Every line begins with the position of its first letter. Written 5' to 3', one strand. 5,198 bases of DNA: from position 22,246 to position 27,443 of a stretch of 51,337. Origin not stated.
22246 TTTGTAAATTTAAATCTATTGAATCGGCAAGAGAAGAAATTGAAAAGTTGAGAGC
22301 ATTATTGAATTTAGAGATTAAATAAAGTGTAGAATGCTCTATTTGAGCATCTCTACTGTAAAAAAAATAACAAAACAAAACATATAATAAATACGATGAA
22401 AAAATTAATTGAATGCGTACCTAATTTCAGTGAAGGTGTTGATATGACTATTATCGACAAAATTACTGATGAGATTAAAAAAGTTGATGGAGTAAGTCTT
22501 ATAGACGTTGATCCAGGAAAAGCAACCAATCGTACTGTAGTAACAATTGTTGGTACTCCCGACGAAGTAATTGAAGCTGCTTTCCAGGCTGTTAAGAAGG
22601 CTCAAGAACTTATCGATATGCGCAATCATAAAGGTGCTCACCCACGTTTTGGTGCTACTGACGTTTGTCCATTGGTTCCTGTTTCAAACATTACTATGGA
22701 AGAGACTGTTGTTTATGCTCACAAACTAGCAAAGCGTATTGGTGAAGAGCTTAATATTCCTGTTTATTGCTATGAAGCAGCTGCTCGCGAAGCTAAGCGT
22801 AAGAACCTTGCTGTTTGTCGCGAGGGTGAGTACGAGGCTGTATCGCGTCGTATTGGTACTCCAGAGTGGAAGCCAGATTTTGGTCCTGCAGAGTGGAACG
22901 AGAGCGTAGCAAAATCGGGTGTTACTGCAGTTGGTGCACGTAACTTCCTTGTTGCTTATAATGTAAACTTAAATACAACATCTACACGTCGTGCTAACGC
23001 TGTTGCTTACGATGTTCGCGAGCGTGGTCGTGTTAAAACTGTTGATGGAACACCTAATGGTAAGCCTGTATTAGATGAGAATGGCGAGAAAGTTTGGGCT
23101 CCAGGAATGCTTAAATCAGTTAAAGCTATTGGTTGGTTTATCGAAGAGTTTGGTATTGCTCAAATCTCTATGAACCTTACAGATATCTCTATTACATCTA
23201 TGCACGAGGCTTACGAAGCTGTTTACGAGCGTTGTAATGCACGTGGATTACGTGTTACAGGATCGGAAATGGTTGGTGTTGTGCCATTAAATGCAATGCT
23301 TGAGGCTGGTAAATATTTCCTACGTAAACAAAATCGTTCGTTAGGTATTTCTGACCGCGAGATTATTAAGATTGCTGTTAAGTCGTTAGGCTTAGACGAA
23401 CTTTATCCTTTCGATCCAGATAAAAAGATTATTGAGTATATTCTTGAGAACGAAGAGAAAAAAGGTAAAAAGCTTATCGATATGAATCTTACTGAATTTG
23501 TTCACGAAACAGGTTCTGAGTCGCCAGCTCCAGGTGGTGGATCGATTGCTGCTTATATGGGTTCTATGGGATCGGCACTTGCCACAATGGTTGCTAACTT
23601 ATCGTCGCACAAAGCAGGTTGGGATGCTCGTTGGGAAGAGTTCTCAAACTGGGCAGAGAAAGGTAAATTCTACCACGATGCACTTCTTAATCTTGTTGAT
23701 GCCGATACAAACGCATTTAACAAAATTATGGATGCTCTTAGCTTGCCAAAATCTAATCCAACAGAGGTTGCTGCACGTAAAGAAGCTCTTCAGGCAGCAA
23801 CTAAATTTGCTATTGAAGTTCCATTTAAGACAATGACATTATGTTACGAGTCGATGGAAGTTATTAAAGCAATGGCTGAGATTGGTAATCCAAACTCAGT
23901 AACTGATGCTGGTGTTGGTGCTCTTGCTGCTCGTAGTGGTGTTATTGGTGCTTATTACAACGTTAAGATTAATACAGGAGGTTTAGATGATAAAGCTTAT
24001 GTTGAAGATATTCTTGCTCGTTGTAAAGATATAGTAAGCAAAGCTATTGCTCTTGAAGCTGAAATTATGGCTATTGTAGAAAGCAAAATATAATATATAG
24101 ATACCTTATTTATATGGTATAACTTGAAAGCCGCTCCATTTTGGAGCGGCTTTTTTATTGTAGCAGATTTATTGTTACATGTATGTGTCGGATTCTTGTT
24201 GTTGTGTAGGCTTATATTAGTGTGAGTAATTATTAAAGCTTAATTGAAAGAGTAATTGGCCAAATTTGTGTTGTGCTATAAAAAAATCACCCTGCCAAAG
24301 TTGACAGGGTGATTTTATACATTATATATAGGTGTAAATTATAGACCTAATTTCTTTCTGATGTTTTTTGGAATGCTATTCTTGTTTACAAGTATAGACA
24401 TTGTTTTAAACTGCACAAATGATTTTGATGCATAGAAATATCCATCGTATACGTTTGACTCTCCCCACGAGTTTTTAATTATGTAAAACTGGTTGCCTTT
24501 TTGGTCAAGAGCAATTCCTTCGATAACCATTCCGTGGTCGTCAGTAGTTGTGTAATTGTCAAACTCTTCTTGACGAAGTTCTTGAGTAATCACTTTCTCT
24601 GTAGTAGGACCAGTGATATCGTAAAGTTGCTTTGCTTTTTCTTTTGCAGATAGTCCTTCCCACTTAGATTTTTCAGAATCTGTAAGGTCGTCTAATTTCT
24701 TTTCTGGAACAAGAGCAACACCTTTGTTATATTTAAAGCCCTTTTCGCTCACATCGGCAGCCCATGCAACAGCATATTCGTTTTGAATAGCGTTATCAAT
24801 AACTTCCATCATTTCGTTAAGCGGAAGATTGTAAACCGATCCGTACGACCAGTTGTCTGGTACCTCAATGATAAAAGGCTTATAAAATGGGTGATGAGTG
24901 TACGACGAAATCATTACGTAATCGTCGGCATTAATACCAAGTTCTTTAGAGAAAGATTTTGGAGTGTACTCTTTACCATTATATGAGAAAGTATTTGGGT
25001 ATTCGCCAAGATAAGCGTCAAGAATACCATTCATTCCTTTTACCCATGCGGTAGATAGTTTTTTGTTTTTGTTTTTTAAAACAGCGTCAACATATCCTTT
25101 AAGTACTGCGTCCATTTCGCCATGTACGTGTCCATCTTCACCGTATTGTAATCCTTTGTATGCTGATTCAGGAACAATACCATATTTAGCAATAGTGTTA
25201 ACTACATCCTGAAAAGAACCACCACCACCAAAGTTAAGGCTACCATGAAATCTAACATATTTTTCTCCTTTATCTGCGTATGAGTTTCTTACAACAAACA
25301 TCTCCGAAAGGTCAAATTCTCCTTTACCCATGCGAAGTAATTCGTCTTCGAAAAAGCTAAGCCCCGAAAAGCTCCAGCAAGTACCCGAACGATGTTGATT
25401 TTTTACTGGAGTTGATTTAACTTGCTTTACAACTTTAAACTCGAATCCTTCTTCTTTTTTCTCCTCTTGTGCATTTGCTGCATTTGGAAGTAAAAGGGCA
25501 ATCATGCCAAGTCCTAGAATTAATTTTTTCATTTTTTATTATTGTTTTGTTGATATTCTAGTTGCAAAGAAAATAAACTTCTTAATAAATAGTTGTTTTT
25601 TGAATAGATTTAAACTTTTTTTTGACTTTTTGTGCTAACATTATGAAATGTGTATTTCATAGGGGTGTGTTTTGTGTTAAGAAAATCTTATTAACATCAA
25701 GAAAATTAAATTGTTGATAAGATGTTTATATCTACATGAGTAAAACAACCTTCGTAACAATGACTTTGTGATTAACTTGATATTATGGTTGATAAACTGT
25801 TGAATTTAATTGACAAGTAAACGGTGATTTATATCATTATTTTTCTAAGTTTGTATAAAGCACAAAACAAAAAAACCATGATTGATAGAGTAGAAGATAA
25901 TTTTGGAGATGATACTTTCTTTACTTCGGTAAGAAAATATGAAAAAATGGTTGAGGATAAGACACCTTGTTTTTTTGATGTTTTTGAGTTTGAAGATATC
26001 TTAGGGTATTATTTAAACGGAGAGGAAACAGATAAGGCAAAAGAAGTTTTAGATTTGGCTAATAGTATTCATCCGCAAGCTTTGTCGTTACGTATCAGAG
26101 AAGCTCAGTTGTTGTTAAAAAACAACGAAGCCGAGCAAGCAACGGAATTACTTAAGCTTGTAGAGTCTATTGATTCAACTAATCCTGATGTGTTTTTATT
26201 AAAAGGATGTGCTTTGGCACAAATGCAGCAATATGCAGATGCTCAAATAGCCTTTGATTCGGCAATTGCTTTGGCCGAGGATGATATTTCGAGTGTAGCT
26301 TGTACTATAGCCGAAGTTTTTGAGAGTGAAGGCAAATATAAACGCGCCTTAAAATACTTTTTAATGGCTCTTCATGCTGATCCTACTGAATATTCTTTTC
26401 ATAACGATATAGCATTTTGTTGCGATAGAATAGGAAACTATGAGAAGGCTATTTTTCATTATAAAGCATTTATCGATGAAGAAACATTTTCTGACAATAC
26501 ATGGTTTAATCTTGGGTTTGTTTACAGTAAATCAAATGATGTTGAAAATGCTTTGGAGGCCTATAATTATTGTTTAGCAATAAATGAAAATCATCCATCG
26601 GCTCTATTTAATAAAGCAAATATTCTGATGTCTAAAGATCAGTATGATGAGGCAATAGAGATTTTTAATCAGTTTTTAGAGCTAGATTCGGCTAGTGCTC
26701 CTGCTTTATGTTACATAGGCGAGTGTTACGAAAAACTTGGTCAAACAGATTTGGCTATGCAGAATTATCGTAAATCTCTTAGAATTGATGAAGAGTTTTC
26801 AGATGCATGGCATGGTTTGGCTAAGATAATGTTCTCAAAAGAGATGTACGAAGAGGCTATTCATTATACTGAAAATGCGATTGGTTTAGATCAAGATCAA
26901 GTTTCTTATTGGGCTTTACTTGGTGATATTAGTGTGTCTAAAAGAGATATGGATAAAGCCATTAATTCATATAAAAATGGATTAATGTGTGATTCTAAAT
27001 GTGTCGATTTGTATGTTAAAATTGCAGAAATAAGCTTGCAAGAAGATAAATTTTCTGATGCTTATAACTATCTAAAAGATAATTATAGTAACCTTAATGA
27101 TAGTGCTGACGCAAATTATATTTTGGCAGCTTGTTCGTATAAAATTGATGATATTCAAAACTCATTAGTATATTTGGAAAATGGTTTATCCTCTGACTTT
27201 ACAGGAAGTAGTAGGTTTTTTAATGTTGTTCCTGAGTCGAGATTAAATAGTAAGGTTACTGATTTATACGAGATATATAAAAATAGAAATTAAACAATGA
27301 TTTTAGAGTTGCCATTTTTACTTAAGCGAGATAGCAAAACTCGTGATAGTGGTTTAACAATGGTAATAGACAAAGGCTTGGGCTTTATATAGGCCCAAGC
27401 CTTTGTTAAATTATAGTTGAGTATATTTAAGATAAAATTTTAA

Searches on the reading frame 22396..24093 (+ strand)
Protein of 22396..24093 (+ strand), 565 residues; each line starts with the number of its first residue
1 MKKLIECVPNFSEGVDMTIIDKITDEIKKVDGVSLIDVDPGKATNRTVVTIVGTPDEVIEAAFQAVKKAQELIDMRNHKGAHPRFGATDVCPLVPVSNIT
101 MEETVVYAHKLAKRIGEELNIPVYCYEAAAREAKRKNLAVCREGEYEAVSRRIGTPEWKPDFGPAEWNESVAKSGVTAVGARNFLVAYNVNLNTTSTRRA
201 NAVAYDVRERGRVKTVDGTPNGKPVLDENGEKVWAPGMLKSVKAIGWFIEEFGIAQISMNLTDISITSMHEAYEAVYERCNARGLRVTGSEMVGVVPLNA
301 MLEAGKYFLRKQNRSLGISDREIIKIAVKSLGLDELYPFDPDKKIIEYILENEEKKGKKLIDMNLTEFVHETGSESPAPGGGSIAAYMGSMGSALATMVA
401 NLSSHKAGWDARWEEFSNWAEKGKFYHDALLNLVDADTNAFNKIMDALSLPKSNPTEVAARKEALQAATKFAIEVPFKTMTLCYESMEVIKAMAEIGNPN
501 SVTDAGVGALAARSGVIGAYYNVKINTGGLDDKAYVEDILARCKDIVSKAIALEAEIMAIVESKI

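Call 6: search_protein_families(library=pfam, proteins=[window:22396-24093:+], max_evalue=0.001)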
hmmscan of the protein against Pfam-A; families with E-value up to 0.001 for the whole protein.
window:22396-24093:+ (565 aa): 3 families
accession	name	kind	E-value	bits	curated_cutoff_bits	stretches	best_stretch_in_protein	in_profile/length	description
PF07837.17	FTCD_N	-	4.4e-70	235.4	27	1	4-182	1-176/176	Formiminotransferase domain, N-terminal subdomain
PF04961.17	FTCD_C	-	1.7e-63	214.1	24.5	1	365-544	2-181/182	Formiminotransferase-cyclodeaminase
PF02971.19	FTCD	-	8.6e-58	194.8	24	1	184-348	1-145/145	Formiminotransferase domain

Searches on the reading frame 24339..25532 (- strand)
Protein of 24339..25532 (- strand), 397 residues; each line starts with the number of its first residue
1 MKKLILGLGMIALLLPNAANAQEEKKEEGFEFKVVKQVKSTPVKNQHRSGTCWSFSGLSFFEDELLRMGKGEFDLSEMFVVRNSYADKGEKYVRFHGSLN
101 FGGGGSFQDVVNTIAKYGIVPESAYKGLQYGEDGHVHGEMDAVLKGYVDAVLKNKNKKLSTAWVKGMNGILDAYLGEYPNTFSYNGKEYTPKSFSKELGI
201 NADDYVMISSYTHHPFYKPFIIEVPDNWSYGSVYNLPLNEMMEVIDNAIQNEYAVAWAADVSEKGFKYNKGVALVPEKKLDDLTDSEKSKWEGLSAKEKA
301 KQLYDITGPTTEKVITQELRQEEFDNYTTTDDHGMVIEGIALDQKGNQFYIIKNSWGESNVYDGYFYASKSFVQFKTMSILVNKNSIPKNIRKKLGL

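Call 6: search_protein_families(library=pfam, proteins=[window:24339-25532:-], max_evalue=0.001)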
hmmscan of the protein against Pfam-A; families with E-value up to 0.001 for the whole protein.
window:24339-25532:- (397 aa): 2 families
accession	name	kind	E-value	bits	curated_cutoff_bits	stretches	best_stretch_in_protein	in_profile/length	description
PF03051.21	Peptidase_C1_2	-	1.5e-21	77.1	22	2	22-276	39-332/438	Peptidase C1-like family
PF00112.29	Peptidase_C1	-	2.9e-13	50.9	20.7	2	37-133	11-95/220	Papain family cysteine protease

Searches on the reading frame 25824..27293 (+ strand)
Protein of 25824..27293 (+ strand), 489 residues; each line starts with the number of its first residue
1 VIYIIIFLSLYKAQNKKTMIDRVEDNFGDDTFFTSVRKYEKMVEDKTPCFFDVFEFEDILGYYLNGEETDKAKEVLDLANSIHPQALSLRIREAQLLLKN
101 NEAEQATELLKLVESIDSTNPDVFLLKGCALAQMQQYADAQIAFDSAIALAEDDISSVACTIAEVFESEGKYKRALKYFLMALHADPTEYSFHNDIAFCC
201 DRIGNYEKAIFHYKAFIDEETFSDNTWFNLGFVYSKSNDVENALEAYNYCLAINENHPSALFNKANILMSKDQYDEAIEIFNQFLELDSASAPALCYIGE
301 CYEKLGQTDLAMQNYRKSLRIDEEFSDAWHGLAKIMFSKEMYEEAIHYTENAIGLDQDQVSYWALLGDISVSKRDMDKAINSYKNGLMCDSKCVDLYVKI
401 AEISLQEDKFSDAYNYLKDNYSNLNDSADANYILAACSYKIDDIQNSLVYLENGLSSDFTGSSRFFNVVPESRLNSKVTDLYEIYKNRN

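Call 6: search_protein_families(library=pfam, proteins=[window:25824-27293:+], max_evalue=0.001)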
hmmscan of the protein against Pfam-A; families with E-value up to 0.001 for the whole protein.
window:25824-27293:+ (489 aa): 27 families (the best 25 are shown)
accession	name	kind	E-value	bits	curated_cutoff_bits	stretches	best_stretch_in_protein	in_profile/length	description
PF07719.23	TPR_2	-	3.1e-38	127.2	27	3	226-257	3-34/34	Tetratricopeptide repeat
PF00515.34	TPR_1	-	4.2e-37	124.9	27.8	3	292-325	1-34/34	Tetratricopeptide repeat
PF13181.12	TPR_8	-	8.4e-33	110.2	25.7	2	259-289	2-32/34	Tetratricopeptide repeat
PF14559.12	TPR_19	-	2.5e-26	92.2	25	3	237-286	4-53/68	Tetratricopeptide repeat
PF13431.12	TPR_17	-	3.6e-23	80.3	24.4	1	246-279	1-34/34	Tetratricopeptide repeat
PF13414.12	TPR_11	-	2.5e-22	78.7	26.8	2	266-306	2-42/42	TPR repeat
PF12895.13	ANAPC3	-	2.3e-20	73.1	27.2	1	238-316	3-80/82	Anaphase-promoting complex, cyclosome, subunit 3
PF13428.12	TPR_14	-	1.1e-19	69.3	23.5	0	299-335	8-44/44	Tetratricopeptide repeat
PF23914.1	TPR_CcmH_CycH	-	1.9e-19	70.5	42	2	224-320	50-149/158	Cytochrome c-type biogenesis protein H TPR domain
PF13432.12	TPR_16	-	4.6e-18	65.8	32.7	2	234-291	7-64/65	Tetratricopeptide repeat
PF13176.12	TPR_7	-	1.2e-17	62.9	27.9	0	260-288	1-29/36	Tetratricopeptide repeat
PF13424.12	TPR_12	-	1.8e-17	63.7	30.1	1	260-324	5-77/77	Tetratricopeptide repeat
PF13371.12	TPR_9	-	5.8e-16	58.7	35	1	232-290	3-61/73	Tetratricopeptide repeat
PF13174.12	TPR_6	-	2.6e-12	47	26.3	0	260-287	2-29/33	Tetratricopeptide repeat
PF13429.12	TPR_15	-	5.7e-10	39.5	26.2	0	161-284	151-274/280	Tetratricopeptide repeat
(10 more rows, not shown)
